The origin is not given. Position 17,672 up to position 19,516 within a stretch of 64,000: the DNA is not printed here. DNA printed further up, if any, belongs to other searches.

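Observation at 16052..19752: SDR (NAD-epimerase/dehydratase-type) domain fused in one polypeptide to a complete [FeFe] hydrogenase, preceded by a 4-TM protein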

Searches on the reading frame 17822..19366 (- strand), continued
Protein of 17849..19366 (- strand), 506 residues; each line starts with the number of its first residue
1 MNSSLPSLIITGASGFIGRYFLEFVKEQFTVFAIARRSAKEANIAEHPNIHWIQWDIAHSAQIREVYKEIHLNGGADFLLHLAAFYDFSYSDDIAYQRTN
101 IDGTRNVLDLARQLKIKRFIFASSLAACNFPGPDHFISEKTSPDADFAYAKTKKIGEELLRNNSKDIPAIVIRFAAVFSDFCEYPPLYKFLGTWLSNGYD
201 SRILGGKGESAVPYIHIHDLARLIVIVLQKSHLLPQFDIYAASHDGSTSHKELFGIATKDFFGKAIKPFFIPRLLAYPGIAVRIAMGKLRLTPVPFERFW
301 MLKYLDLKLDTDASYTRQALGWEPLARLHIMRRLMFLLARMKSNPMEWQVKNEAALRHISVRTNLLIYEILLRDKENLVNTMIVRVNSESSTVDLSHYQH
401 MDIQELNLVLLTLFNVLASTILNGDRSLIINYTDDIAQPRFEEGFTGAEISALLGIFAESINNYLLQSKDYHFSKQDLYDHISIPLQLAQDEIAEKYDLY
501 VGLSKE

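Call 35: fold_search(model_id=the predicted structure, library=pdb)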
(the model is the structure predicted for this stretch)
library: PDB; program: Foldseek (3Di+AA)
matches with E <= 10: 1814; with E <= 0.001: 878
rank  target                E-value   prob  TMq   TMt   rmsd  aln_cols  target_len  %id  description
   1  1ker_B                4.9e-17  1.00  0.52  0.74   4.2       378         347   19  The crystal structure of dTDP-D-glucose 4,6-dehydratase (RmlB) from Streptococcus suis with dTDP-D-glucose bound (released 2002-01-25)
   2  8rdi_A                9.7e-17  1.00  0.51  0.79   3.9       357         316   20  Crystal structure of UDP-galactose 4-epimerase from Pyrococcus horikoshii containing Y145F mutation and with bound NAD (released 2024-12-18)
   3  1kep_B                1.5e-16  1.00  0.52  0.74   4.3       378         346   19  The crystal structure of dTDP-D-glucose 4,6-dehydratase (RmlB) from Streptococcus suis with dTDP-xylose bound (released 2002-01-25)
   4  1kep_A                2.1e-16  1.00  0.52  0.75   4.3       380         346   19  The crystal structure of dTDP-D-glucose 4,6-dehydratase (RmlB) from Streptococcus suis with dTDP-xylose bound (released 2002-01-25)
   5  1g1a_A                2.2e-16  1.00  0.51  0.72   4.7       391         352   19  THE CRYSTAL STRUCTURE OF DTDP-D-GLUCOSE 4,6-DEHYDRATASE (RMLB)FROM SALMONELLA ENTERICA SEROVAR TYPHIMURIUM (released 2001-03-21)
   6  1keu_A                4.8e-16  1.00  0.51  0.71   4.1       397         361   19  The crystal structure of dTDP-D-glucose 4,6-dehydratase (RmlB) from Salmonella enterica serovar Typhimurium with dTDP- (released 2002-01-25)
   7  8wxk_C                6.5e-16  1.00  0.51  0.76   4.7       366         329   18  Crystal Structure of UDP-Glucose 4-Epimerase (all4713) with UDP-glucose and NAD from Nostoc sp. PCC 7120 (released 2024-10-30)
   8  1bxk_A                7.2e-16  1.00  0.50  0.73   7.2       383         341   17  DTDP-GLUCOSE 4,6-DEHYDRATASE FROM E. COLI (released 1998-10-14)
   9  8rdh_A                1.1e-15  1.00  0.51  0.79   4.0       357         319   20  Crystal structure of UDP-galactose 4-epimerase from Pyrococcus horikoshii with bound NAD and GDP-L-fucose (released 2024-12-18)
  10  8wxk_A                1.2e-15  1.00  0.52  0.77   4.6       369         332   18  Crystal Structure of UDP-Glucose 4-Epimerase (all4713) with UDP-glucose and NAD from Nostoc sp. PCC 7120 (released 2024-10-30)
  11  8wxk_B                1.4e-15  1.00  0.50  0.76   4.7       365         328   17  Crystal Structure of UDP-Glucose 4-Epimerase (all4713) with UDP-glucose and NAD from Nostoc sp. PCC 7120 (released 2024-10-30)
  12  3ehe_A                2.0e-15  1.00  0.46  0.79   4.3       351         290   17  Crystal structure of UDP-glucose 4 epimerase (galE-1) from Archaeoglobus fulgidus (released 2008-10-14)
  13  1gy8_B                2.1e-15  1.00  0.50  0.68   4.8       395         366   17  Trypanosoma brucei UDP-galactose 4' epimerase (released 2003-05-22)
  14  1r66                  2.2e-15  1.00  0.51  0.78   3.6       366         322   18  Crystal Structure of DesIV (dTDP-glucose 4,6-dehydratase) from Streptomyces venezuelae with NAD and TYD bound (released 2004-01-27)
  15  4zrm_B                2.4e-15  1.00  0.51  0.82   3.6       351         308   19  Crystal Structure of UDP-Glucose 4-Epimerase (TM0509) from Hyperthermophilic Eubacterium Thermotoga maritima (released 2015-09-16)
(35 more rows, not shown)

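Call 45: find_related_loci(query=A2, collection=genome_contigs, flank=8000)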
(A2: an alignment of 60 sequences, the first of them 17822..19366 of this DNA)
Query A2 (515 aa) in genome_contigs; peptide patterns used: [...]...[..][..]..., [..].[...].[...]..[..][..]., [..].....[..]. (x = any residue, [..] = any of these).
599 stretches matched a pattern (row limit reached: there are more); 575 encode a relative of the query (tblastn E <= 1e-3); the best 80 are kept; 80 distinct loci.
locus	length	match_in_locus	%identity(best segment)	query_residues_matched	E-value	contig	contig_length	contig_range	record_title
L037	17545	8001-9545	89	1-515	0e+0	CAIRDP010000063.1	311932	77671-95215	MAG: uncultured Bacteroidales bacterium isolate AM5_bin-0527 genome assembly, contig: bin-0527:63/67, whole genome shotg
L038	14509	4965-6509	85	1-515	0e+0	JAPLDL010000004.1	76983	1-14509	MAG: Bacteroidetes bacterium isolate LacPavin_0419_WC90_MAG_45_16 LacPavin_0419_WC90_scaffold_39680, whole genome shotgu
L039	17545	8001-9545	68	1-515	0e+0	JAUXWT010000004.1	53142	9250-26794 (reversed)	MAG: Bacteroidales bacterium isolate C15_metabat.bin.17 C15_k141_357392, whole genome shotgun sequence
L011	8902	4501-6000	62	1-500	0e+0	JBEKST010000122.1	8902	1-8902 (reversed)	MAG: Bacteroidales bacterium isolate SPRUCE 540 SPRUCE_540_122, whole genome shotgun sequence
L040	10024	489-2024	62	1-511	0e+0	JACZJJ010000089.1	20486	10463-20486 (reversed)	MAG: Bacteroidales bacterium isolate MAG16 bacteroidetes_2_contig_777545, whole genome shotgun sequence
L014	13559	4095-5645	62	1-515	0e+0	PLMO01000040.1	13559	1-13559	MAG: Bacteroidales bacterium isolate fen_979 73.20120800_E2X.55_contig_5552, whole genome shotgun sequence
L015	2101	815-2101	73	1-429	0e+0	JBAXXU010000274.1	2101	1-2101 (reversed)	MAG: Bacteroidota bacterium isolate ELA747 MAG747_274, whole genome shotgun sequence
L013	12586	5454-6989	61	1-511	0e+0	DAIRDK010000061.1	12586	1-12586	MAG TPA_asm: Bacteroidales bacterium isolate CTOTU7589 NODE_7973_length_12586_cov_5.231027, whole genome shotgun sequenc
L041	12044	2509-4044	61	1-511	0e+0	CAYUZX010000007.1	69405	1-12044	MAG TPA_asm: uncultured Prolixibacteraceae bacterium isolate SRP178699_co1_420 genome assembly, contig: NODE_297_length_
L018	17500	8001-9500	62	1-500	0e+0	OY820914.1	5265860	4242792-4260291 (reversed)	MAG: Bacteroidales bacterium isolate 29af8000-aa9b-4969-9261-ea2c593eb5de genome assembly, chromosome: 1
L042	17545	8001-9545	59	1-515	0e+0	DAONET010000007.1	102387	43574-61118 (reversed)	MAG TPA_asm: Bacteroidales bacterium isolate AMR_MDS_3862 NODE_112_length_102387_cov_15.813392, whole genome shotgun seq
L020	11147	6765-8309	61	1-515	0e+0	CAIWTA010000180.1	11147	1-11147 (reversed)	MAG: uncultured Bacteroidales bacterium isolate KR5_bin-778 genome assembly, contig: bin-778:180/329, whole genome shotg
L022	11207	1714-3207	60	1-498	0e+0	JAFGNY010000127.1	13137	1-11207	MAG: Bacteroidales bacterium isolate Zod_Metabat.574 k87_2630002, whole genome shotgun sequence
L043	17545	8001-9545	62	1-515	0e+0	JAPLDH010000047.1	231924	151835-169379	MAG: Bacteroidetes bacterium isolate LacPavin_0419_WC90_MAG_42_101 LacPavin_0419_WC90_scaffold_631532, whole genome shot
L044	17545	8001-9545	61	1-515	0e+0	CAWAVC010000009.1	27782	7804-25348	MAG: uncultured Bacteroidales bacterium isolate MFD01188.bin.2.56 genome assembly, contig: contig_185550, whole genome s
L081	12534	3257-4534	50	8-432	4e-142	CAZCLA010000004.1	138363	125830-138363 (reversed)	MAG TPA_asm: uncultured Melioribacteraceae bacterium isolate SRP193661_co1_207 genome assembly, contig: NODE_127_length_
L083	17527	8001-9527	44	1-512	5e-141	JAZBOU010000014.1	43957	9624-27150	MAG: Bacteroidales bacterium isolate bin.552 k117_453981, whole genome shotgun sequence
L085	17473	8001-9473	44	1-491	4e-140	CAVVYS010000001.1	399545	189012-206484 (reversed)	MAG: uncultured Bacteroidaceae bacterium isolate MFD03804.bin.2.69 genome assembly, contig: contig_11660, whole genome s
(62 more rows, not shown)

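Call 53: search_protein_families(library=pfam, proteins=[L083:5540-7342:-, L083:4809-5507:-, L083:4242-4790:-, L083:2775-4226:-, L083:2290-2769:-, L083:9728-10300:-, L083:10714-12186:-, L083:12208-13212:-, L083:13654-15408:-, L085:9738-11156:-], max_evalue=0.00001)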
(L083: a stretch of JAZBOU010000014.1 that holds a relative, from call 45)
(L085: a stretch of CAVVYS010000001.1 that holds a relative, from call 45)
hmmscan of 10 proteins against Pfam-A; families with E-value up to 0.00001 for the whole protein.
L083:5540-7342:- (600 aa): 3 families
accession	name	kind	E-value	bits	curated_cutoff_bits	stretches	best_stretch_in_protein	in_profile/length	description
PF01512.22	Complex1_51K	-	1.4e-42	145.5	31.2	1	212-384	1-149/150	Nuo51 FMN-binding domain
PF01257.25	2Fe-2S_thioredx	-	1.3e-31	109.9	24.8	1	5-147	1-143/145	Thioredoxin-like [2Fe-2S] ferredoxin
PF10589.14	NADH_4Fe-4S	-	4.6e-21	74.9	23.5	1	486-568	2-84/85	NADH-ubiquinone oxidoreductase-F iron-sulfur binding region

L083:4809-5507:- (232 aa): 5 families
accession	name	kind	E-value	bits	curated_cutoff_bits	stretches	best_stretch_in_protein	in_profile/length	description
PF13510.11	Fer2_4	-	2e-20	73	22.8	1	3-77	2-81/82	2Fe-2S iron-sulfur cluster binding domain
PF10588.14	NADH-G_4Fe-4S_3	-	1.3e-12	47.5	27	1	84-120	1-37/40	NADH-ubiquinone oxidoreductase-G iron-sulfur binding region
PF22117.2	Fer4_Nqo3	-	5.4e-10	39.8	27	1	139-204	3-66/67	NADH-quinone oxidoreductase subunit 3, ferredoxin-like domain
PF13459.11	Fer4_15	-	4.4e-09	37.4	22.4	1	140-204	1-64/66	4Fe-4S single cluster domain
PF00111.32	Fer2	-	5.7e-06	26.6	21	0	7-60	1-52/77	2Fe-2S iron-sulfur cluster binding domain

L083:4242-4790:- (182 aa): 1 family
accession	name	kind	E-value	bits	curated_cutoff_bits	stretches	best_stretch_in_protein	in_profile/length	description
PF01058.29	Oxidored_q6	-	1.2e-28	99.8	27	1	14-166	1-128/128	NADH ubiquinone oxidoreductase, 20 Kd subunit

L083:2775-4226:- (483 aa): 1 family
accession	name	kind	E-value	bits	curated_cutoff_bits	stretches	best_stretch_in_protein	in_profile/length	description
PF00374.24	NiFeSe_Hases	-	8.3e-33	114.5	25.8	2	256-459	298-508/508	Nickel-dependent hydrogenase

L083:2290-2769:- (159 aa): 0 families

L083:9728-10300:- (190 aa): 0 families

L083:10714-12186:- (490 aa): 1 family
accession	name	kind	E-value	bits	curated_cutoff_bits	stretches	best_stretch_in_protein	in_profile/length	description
PF00374.24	NiFeSe_Hases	-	9.1e-35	121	25.8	2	40-118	1-79/508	Nickel-dependent hydrogenase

L083:12208-13212:- (334 aa): 1 family
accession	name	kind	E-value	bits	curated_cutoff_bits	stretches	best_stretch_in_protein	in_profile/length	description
PF01058.29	Oxidored_q6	-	1.5e-22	80.2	27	1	19-184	1-127/128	NADH ubiquinone oxidoreductase, 20 Kd subunit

L083:13654-15408:- (584 aa): 13 families
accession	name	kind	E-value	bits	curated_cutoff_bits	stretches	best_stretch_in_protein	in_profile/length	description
PF07992.20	Pyr_redox_2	-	2.7e-16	60.3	26.1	1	145-269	3-126/291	Pyridine nucleotide-disulphide oxidoreductase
PF00037.32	Fer4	-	1.4e-10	41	21.1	0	530-552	2-24/24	4Fe-4S binding domain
PF12831.13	FAD_oxidored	-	4e-09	36.7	27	1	146-183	3-40/416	FAD dependent oxidoreductase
PF14697.11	Fer4_21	-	1.4e-08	35.1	35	1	498-551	1-57/59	4Fe-4S dicluster domain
PF00890.30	FAD_binding_2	-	1.6e-08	34.6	20.4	1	146-182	3-39/414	FAD binding domain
PF01266.30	DAO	-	3.1e-07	30.7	27.9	1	146-179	3-37/353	FAD dependent oxidoreductase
PF13450.12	NAD_binding_8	-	4.3e-07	30.6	21.9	1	147-182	1-36/68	NAD(P)-binding Rossmann-like domain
PF13237.11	Fer4_10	-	8.4e-07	29.3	25.5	1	499-547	3-53/53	4Fe-4S dicluster domain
PF12838.12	Fer4_7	-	8.7e-07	29.8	27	1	505-550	2-52/52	4Fe-4S dicluster domain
PF03486.20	HI0933_like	-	8.9e-07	29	50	0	145-178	3-36/244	HI0933-like protein Rossmann domain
PF25160.1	LdpA_Fe-S-bd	-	5.4e-06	26.5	27.6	1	509-554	7-46/49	LdpA Fe-S cluster-binding domain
PF13187.11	Fer4_9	-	7.3e-06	26.4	27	1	505-551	2-52/52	4Fe-4S dicluster domain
PF13484.11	Fer4_16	-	9.2e-06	26.8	30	0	536-562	2-30/66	4Fe-4S double cluster binding domain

L085:9738-11156:- (472 aa): 2 families
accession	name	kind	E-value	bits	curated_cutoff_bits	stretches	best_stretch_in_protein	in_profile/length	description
PF00083.30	Sugar_tr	-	4e-128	428.5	22.3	1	14-471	2-452/452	Sugar (and other) transporter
PF07690.21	MFS_1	-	6.7e-30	104.6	33.4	2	22-411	6-342/347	Major Facilitator Superfamily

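Call 80: search_protein_families(library=pfam, proteins=[L081:3227-5986:+], max_evalue=0.001)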
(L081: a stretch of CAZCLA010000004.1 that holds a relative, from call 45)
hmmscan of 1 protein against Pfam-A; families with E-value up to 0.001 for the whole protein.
L081:3227-5986:+ (919 aa): 18 families
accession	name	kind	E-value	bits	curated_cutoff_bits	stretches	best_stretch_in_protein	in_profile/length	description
PF07992.20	Pyr_redox_2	-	1.2e-62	212.4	26.1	1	474-768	1-291/291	Pyridine nucleotide-disulphide oxidoreductase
PF01370.27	Epimerase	-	2e-37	129.4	20.9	1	11-244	1-238/240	NAD dependent epimerase/dehydratase family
PF00070.33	Pyr_redox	-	1.4e-20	74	22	1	612-690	1-81/82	Pyridine nucleotide-disulphide oxidoreductase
PF07993.18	NAD_binding_4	-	4.3e-20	72.4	20.1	1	13-182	1-209/258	Male sterility protein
PF01073.25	3Beta_HSD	-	8.1e-19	68.1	22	1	12-164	1-158/280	3-beta hydroxysteroid dehydrogenase/isomerase family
PF16363.11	GDP_Man_Dehyd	-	8.2e-19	68.7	27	1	12-235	1-241/332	GDP-mannose 4,6 dehydratase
PF02852.28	Pyr_redox_dim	-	3.4e-13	50.2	25.3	1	796-894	7-103/110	Pyridine nucleotide-disulphide oxidoreductase, dimerisation domain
PF13738.12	Pyr_redox_3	-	1.1e-12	48.2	30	1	556-729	115-291/305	Pyridine nucleotide-disulphide oxidoreductase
PF04321.23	RmlD_sub_bind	-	7.8e-12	45.3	27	1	11-252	3-219/287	RmlD substrate binding domain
PF02719.21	Polysacc_synt_2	-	6.5e-11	42.4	20.2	1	11-130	1-131/293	Polysaccharide biosynthesis protein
PF13460.12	NAD_binding_10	-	8.2e-11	42.5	27.2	1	15-179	1-145/184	NAD(P)H-binding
PF01266.30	DAO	-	5e-08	33.3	27.9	0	612-641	1-30/353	FAD dependent oxidoreductase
PF03486.20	HI0933_like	-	6.9e-08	32.7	50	0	475-509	2-34/244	HI0933-like protein Rossmann domain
PF08659.16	KR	-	3.9e-06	27.4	22.6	1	11-131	3-140/180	KR domain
PF13434.12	Lys_Orn_oxgnase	-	1e-05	25.3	21.3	1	559-642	141-220/339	L-lysine 6-monooxygenase/L-ornithine 5-monooxygenase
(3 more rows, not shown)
